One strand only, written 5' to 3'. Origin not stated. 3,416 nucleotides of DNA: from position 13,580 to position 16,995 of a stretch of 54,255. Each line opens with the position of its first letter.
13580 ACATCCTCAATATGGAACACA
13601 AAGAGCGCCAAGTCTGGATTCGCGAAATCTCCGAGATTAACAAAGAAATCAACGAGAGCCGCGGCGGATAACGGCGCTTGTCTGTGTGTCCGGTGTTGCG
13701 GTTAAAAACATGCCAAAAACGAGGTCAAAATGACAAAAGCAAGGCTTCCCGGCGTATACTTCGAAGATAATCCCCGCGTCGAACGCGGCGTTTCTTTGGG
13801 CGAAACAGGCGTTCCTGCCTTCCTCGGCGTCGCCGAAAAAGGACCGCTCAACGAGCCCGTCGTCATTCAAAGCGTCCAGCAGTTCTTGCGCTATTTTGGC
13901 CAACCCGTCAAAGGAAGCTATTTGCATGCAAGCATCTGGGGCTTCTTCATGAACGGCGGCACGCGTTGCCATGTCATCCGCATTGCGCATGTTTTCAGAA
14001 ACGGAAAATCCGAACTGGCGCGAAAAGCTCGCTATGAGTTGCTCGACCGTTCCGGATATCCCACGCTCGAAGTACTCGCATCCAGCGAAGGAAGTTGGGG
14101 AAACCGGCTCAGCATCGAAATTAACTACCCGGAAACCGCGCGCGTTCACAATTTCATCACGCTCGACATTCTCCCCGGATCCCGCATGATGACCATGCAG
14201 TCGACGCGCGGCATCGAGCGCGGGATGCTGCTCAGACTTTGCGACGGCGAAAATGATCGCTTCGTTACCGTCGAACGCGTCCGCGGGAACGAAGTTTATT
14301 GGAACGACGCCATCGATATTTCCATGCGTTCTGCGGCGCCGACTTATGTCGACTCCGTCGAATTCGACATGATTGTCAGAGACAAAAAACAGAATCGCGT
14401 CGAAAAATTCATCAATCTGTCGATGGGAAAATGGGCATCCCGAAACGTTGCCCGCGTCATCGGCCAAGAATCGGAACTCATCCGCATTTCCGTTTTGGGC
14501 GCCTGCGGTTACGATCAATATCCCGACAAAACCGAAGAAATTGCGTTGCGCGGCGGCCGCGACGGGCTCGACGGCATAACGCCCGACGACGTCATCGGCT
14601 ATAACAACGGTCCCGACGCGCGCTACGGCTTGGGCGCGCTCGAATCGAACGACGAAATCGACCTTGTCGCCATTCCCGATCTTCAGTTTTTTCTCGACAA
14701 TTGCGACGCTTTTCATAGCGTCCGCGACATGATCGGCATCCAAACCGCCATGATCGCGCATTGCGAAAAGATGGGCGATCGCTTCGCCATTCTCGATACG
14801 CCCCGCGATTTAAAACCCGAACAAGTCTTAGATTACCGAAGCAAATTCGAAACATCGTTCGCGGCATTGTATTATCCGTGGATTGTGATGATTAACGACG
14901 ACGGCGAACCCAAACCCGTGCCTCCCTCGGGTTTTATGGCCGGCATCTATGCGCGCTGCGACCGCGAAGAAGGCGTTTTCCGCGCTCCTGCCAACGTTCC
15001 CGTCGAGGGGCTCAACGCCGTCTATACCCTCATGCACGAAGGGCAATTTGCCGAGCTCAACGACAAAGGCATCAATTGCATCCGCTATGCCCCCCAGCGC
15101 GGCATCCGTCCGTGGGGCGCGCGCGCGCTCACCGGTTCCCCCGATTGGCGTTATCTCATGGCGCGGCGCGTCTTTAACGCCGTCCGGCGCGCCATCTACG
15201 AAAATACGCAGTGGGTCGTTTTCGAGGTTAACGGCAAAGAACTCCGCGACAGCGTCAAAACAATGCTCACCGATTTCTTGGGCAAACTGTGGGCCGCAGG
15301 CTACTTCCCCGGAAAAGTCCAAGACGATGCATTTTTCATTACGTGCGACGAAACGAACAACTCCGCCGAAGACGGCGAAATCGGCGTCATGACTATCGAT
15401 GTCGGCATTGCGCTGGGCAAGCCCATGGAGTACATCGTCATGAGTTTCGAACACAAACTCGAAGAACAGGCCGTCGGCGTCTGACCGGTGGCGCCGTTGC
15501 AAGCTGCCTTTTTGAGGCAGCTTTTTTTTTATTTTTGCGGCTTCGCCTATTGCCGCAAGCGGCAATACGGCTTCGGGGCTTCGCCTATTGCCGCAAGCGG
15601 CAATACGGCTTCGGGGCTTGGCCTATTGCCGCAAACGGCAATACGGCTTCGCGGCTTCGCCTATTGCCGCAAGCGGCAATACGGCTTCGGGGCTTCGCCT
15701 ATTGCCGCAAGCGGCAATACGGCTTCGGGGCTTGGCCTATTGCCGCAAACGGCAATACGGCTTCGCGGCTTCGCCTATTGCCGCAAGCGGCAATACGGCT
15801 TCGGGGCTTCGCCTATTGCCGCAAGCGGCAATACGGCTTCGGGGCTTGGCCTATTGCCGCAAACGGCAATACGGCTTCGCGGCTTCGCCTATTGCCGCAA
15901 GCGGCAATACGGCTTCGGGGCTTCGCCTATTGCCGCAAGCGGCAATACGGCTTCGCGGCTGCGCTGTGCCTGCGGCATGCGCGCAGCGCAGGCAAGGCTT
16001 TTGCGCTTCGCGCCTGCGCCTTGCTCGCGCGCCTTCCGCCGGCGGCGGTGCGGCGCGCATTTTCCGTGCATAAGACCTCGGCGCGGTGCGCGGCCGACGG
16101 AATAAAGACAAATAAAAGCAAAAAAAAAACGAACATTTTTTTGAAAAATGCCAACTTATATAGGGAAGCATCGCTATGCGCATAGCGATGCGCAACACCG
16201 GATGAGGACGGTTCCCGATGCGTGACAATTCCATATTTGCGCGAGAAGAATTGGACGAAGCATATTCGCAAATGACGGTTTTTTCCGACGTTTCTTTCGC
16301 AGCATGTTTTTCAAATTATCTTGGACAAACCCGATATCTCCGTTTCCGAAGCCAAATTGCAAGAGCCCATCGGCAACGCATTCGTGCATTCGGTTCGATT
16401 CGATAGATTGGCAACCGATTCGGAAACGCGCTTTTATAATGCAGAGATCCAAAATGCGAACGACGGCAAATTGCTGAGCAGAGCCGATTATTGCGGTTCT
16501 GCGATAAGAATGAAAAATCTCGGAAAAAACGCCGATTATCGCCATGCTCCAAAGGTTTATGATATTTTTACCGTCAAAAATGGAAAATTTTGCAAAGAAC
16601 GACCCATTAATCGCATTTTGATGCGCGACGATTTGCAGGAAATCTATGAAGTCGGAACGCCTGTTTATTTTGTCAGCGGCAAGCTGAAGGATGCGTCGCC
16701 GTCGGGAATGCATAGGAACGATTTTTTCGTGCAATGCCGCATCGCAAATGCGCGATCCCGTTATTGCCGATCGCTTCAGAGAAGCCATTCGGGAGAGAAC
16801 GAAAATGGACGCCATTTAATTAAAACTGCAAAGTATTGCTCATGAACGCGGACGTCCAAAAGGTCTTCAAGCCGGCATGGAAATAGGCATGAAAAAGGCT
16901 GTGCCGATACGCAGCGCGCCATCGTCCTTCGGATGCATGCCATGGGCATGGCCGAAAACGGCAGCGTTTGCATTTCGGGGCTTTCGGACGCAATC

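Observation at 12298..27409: Scattered contractile-injection-system parts with no tube, spike, baseplate, tape measure or cap genes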

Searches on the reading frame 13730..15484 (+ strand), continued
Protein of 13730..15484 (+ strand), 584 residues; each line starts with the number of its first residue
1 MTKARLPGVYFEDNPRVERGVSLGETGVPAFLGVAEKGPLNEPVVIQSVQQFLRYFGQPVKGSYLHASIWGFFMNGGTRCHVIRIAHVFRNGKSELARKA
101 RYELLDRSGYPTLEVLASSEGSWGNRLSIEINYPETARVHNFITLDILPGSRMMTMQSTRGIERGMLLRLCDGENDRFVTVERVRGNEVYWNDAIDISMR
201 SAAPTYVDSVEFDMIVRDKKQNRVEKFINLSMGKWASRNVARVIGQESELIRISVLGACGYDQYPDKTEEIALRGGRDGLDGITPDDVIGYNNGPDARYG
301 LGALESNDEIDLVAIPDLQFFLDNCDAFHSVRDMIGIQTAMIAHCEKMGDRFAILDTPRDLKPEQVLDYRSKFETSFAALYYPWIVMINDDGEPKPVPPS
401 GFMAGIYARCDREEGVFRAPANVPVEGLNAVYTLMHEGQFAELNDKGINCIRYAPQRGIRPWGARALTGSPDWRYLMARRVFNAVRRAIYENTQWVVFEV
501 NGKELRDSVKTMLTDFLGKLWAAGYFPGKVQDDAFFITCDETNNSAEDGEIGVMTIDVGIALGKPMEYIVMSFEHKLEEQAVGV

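Call 92: find_encoding_contigs(protein=P0303, flank=10000, max_places=2)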
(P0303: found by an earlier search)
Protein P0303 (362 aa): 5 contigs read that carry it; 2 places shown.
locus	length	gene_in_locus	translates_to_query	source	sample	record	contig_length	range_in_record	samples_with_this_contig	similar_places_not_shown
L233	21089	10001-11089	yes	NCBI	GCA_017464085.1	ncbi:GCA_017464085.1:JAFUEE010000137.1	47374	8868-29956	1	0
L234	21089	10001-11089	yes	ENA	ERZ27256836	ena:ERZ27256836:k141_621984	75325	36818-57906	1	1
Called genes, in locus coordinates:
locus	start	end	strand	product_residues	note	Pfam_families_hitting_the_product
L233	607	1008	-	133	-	PF00383:dCMP_cyt_deam_1, PF08211:dCMP_cyt_deam_2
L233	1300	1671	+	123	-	-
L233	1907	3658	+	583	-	PF04984:Phage_sheath_1, PF17482:Phage_sheath_1C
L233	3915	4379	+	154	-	PF06841:Phage_T4_gp19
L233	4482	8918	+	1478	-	PF20080:ALTTAQ_rpt (faint)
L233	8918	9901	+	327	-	-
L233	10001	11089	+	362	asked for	PF05954:Phage_GPD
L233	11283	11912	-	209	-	-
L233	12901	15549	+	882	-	PF00912:Transgly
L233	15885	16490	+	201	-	PF14065:Pvc16_N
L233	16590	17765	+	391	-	PF04984:Phage_sheath_1, PF17482:Phage_sheath_1C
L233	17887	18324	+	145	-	PF06841:Phage_T4_gp19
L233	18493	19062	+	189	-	PF00160:Pro_isomerase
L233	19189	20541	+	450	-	PF13646:HEAT_2 (weak)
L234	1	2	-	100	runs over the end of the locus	PF02599:CsrA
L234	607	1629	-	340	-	PF08211:dCMP_cyt_deam_2, PF00383:dCMP_cyt_deam_1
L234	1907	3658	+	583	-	PF04984:Phage_sheath_1, PF17482:Phage_sheath_1C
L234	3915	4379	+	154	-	PF06841:Phage_T4_gp19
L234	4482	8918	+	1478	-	PF20080:ALTTAQ_rpt (faint)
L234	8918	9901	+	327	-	-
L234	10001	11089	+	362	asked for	PF05954:Phage_GPD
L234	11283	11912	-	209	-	-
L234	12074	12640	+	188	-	-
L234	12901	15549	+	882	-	PF00912:Transgly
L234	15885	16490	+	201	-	PF14065:Pvc16_N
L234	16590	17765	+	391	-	PF04984:Phage_sheath_1, PF17482:Phage_sheath_1C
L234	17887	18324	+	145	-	PF06841:Phage_T4_gp19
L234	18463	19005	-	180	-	-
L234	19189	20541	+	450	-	PF13646:HEAT_2 (weak)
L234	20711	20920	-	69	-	-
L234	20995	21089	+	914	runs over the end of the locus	-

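Call 94: find_related_loci(query=A1, collection=viral_contigs, flank=10000)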
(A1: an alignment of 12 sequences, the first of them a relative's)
Query A1 (428 aa) in viral_contigs; peptide patterns used: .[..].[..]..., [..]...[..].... (x = any residue, [..] = any of these).
31 stretches matched a pattern; 13 encode a relative of the query (tblastn E <= 1e-3); 13 distinct loci.
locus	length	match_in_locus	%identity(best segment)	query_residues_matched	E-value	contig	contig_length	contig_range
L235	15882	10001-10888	30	1-424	1e-33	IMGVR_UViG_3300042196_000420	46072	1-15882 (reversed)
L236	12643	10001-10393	43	2-128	2e-25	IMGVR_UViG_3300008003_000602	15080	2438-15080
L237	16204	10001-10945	27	1-319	4e-24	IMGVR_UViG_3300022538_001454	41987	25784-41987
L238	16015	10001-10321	37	2-112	1e-17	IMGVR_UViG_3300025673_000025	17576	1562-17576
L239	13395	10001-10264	41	2-89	4e-14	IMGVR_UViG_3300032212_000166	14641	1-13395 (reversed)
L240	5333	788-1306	27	2-158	8e-14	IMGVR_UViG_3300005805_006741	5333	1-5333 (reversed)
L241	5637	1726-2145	27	2-132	4e-13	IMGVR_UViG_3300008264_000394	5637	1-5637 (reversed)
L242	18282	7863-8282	27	2-132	4e-13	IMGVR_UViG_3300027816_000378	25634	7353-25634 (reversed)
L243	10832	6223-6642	27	2-132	4e-13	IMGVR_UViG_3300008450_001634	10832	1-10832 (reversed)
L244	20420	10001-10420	27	2-132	4e-13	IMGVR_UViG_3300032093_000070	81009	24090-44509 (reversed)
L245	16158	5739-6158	27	2-132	4e-13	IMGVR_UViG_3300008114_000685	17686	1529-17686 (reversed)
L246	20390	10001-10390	31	2-121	4e-12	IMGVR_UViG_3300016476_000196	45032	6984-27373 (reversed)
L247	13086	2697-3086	30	4-121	2e-10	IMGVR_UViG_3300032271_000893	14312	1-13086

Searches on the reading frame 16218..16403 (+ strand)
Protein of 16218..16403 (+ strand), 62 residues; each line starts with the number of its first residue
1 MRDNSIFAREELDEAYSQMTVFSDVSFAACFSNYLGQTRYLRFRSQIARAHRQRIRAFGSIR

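Call 82: search_protein_families(library=pfam, proteins=[window:16218-16403:+], max_evalue=1)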
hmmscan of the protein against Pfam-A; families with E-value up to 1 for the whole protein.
window:16218-16403:+ (62 aa): 0 families

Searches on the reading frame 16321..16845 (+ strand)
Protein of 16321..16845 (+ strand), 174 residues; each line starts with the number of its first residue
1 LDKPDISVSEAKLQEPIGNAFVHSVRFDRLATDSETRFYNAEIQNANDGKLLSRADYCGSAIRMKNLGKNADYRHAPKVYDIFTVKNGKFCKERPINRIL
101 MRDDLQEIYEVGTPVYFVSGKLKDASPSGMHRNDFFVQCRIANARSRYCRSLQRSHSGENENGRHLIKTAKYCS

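Call 8: search_protein_families(library=phrogs, proteins=[window:16321-16845:+], max_evalue=0.01)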
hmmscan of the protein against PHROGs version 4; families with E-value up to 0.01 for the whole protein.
window:16321-16845:+ (174 aa): 0 families

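Call 9: search_protein_families(library=ncbifam, proteins=[window:16321-16845:+], max_evalue=0.01)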
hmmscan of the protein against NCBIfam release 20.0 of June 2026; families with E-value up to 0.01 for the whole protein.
window:16321-16845:+ (174 aa): 1 family
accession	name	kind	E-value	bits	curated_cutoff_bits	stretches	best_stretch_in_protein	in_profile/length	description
TIGR01784.1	T_den_put_tspse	subfamily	0.0026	17.6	52.1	1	23-84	51-112/273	Rpn family recombination-promoting nuclease/putative transposase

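Call 82: search_protein_families(library=pfam, proteins=[window:16321-16842:+], max_evalue=1)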
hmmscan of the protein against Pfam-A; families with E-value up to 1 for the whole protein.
window:16321-16842:+ (174 aa): 1 family
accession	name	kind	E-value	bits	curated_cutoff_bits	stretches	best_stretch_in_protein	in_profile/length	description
PF12784.13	PDDEXK_2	-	0.039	14.1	27.4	1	24-86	54-116/229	PD-(D/E)XK nuclease family transposase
